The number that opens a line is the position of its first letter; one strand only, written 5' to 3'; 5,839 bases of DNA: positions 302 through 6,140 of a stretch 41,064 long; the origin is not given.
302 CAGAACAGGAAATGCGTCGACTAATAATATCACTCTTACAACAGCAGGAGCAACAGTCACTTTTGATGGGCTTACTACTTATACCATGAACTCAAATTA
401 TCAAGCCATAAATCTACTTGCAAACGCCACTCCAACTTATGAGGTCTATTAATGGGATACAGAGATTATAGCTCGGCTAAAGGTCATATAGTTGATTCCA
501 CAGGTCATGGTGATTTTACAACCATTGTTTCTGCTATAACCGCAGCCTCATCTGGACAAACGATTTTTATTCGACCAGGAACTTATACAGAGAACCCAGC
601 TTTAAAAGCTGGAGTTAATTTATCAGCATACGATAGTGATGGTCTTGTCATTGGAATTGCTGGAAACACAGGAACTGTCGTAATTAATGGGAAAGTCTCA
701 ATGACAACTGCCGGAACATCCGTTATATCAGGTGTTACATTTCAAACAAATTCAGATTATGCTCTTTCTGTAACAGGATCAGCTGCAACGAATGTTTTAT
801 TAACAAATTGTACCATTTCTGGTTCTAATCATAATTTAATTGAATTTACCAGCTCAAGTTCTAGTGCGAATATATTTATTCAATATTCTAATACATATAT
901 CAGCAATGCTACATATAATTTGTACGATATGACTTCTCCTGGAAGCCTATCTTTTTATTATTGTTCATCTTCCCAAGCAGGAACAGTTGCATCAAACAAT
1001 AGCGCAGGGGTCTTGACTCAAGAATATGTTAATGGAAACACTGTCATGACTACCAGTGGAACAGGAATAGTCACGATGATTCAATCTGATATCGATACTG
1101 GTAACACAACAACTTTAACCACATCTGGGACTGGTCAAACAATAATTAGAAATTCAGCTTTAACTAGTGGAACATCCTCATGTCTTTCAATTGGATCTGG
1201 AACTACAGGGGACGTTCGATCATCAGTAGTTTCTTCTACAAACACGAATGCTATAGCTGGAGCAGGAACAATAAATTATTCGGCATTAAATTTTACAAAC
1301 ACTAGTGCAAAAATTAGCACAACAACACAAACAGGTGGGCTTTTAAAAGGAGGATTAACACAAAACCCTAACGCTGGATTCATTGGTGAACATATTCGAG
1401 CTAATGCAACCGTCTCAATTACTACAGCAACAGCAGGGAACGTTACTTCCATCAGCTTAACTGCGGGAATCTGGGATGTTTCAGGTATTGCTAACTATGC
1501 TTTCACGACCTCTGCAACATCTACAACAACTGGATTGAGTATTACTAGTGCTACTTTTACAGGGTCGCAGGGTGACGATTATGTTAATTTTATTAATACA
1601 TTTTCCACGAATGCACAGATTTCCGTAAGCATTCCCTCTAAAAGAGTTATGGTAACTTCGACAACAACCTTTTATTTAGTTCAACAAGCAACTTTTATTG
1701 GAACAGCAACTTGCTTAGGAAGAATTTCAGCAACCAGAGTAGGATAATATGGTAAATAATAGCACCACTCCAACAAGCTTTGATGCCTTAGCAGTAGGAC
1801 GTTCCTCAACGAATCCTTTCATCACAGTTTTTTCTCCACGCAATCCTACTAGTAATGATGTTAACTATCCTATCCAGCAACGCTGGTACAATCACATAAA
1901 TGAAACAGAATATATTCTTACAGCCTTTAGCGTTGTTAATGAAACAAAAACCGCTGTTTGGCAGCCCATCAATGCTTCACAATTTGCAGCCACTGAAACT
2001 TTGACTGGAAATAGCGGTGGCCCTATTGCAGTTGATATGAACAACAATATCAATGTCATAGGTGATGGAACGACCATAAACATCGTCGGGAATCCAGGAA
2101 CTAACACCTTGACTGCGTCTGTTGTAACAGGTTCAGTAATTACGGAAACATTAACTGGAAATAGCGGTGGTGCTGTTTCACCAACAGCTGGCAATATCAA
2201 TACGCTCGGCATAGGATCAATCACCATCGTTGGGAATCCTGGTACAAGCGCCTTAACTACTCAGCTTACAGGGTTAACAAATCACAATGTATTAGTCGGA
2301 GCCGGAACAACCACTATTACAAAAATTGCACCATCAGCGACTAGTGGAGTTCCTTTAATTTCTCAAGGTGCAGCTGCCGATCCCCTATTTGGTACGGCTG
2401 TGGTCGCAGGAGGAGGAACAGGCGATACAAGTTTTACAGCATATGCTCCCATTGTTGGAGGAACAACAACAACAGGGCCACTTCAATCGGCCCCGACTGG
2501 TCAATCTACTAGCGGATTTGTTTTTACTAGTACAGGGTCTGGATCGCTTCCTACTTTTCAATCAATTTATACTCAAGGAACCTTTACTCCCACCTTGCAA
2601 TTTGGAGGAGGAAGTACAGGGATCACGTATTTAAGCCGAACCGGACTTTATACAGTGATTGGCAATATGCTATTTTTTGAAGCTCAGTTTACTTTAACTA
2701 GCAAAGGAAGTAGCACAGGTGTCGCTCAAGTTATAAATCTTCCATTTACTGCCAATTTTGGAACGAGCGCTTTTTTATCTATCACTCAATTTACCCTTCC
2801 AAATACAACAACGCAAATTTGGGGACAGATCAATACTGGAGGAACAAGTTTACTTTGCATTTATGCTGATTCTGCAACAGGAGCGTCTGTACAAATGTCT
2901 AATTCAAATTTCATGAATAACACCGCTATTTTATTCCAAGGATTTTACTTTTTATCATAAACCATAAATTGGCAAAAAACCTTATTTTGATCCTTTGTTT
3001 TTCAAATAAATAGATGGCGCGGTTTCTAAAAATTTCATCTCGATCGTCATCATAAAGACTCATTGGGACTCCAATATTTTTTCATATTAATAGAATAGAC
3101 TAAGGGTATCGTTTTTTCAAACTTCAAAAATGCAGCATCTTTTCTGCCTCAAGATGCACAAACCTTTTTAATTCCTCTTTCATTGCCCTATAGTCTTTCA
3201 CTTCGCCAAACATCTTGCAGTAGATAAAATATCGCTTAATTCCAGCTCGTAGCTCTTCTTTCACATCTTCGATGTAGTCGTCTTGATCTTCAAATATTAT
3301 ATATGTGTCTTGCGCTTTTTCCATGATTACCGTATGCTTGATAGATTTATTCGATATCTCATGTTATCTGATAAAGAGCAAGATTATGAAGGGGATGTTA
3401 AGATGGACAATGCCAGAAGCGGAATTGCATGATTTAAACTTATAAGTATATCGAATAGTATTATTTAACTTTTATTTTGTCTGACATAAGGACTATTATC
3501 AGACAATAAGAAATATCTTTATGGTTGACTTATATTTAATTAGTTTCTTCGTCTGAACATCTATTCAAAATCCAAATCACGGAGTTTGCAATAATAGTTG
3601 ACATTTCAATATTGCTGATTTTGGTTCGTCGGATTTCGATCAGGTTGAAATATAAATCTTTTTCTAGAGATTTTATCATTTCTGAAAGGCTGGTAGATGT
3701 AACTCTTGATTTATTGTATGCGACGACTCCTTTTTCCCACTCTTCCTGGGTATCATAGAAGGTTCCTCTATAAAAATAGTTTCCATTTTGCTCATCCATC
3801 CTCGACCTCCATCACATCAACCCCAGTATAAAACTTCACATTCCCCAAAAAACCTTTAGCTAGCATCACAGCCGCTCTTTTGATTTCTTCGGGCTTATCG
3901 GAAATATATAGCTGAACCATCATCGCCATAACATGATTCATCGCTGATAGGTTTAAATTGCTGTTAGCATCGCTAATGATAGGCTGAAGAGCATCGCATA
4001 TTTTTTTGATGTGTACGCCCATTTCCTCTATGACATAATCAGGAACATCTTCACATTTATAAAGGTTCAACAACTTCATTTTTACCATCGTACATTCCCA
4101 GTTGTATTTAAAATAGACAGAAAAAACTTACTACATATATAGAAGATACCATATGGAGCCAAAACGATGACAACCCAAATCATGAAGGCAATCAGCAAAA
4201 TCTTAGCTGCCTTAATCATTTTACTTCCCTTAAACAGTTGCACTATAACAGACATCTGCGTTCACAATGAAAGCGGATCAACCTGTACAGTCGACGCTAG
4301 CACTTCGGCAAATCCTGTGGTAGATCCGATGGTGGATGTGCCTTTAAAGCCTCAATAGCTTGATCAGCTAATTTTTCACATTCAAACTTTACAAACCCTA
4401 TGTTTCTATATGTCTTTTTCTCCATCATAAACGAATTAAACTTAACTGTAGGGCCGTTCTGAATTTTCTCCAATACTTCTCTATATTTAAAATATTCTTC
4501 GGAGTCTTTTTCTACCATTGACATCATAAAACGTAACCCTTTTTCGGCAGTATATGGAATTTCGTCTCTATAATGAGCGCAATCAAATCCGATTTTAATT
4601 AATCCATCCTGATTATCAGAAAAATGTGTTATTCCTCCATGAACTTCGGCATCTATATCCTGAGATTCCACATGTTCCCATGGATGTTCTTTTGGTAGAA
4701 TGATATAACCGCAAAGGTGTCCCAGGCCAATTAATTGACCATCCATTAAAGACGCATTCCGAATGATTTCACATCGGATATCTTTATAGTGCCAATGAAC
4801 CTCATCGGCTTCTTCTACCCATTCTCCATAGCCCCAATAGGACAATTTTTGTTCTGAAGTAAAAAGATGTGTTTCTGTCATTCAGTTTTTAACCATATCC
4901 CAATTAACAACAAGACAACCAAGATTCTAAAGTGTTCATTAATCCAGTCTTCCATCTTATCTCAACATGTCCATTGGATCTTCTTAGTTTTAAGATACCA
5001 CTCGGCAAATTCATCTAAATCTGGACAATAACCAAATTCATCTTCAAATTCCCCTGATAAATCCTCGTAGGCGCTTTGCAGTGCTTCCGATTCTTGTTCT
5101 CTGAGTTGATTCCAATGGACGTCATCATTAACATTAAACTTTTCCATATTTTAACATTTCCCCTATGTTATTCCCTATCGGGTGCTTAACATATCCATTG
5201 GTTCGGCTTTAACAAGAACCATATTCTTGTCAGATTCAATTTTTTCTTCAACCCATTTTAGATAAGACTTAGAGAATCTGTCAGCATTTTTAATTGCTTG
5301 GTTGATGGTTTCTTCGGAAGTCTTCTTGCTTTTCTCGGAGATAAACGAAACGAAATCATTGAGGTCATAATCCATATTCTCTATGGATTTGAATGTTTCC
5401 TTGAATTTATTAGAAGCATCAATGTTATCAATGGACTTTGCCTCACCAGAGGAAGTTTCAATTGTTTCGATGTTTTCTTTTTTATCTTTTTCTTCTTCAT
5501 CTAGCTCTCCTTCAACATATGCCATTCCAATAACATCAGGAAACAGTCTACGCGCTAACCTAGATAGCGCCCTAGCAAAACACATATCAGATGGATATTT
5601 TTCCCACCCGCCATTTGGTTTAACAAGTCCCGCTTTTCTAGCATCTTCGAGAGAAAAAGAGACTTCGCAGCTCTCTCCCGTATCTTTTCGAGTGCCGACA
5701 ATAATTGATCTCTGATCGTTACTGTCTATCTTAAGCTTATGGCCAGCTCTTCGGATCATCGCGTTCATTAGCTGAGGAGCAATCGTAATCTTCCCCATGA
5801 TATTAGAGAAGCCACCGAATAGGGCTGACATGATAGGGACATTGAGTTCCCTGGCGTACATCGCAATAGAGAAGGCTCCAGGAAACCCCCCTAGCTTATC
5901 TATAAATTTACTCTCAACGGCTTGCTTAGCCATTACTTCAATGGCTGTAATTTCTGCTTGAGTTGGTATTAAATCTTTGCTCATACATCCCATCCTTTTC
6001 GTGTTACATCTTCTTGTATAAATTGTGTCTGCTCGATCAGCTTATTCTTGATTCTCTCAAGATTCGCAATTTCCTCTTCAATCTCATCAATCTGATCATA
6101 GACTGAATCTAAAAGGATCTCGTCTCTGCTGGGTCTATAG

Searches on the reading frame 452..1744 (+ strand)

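Call 18: search_protein_families(library=phrogs, proteins=[window:452-1744:+], max_evalue=0.001)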
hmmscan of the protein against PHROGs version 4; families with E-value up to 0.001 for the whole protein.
window:452-1744:+ (431 aa): 1 family
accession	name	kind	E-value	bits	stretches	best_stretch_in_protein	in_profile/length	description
phrog_11393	-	tail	6.2e-08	32.8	1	203-430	325-537/538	tail fiber protein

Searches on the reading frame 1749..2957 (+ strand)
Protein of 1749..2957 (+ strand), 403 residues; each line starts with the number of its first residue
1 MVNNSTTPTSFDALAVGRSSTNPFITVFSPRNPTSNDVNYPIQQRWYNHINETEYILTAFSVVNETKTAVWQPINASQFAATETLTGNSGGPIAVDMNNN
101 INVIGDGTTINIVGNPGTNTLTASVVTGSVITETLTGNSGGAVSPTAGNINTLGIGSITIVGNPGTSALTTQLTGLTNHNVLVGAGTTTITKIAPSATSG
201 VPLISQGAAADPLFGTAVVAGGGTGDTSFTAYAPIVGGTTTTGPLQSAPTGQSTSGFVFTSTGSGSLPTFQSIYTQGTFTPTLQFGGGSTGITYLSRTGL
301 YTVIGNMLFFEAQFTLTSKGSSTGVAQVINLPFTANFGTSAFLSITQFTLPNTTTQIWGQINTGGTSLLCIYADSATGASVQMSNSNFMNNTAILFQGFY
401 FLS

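Call 18: search_protein_families(library=phrogs, proteins=[window:1749-2957:+], max_evalue=0.001)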
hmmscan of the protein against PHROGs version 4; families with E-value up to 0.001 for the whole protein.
window:1749-2957:+ (403 aa): 1 family
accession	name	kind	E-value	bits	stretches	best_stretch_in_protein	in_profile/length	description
phrog_17970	-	unknown function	1.6e-07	32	1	260-358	200-298/357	-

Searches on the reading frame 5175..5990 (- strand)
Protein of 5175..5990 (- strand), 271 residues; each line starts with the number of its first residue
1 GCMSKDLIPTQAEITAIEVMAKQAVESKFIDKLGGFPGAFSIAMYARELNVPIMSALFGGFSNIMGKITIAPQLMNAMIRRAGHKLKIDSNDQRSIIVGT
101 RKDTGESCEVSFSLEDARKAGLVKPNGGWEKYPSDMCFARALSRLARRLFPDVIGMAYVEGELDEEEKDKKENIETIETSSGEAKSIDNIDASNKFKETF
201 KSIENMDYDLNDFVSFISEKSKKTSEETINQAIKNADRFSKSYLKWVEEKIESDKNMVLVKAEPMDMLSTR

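Call 18: search_protein_families(library=phrogs, proteins=[window:5175-5990:-], max_evalue=0.001)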
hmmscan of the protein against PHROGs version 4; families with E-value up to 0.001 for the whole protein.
window:5175-5990:- (271 aa): 4 families
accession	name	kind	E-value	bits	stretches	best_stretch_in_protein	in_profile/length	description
phrog_561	-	DNA, RNA and nucleotide metabolism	8.7e-17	62.7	1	66-189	355-491/633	RecT-like ssDNA annealing protein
phrog_4171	-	DNA, RNA and nucleotide metabolism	8.9e-15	56.2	1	63-204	90-251/392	RecT-like ssDNA annealing protein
phrog_2760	-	DNA, RNA and nucleotide metabolism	0.00023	21.7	1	101-212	125-230/257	RecT-like ssDNA annealing protein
phrog_10056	-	DNA, RNA and nucleotide metabolism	0.00087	19.8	0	100-203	127-229/302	RecT-like ssDNA annealing protein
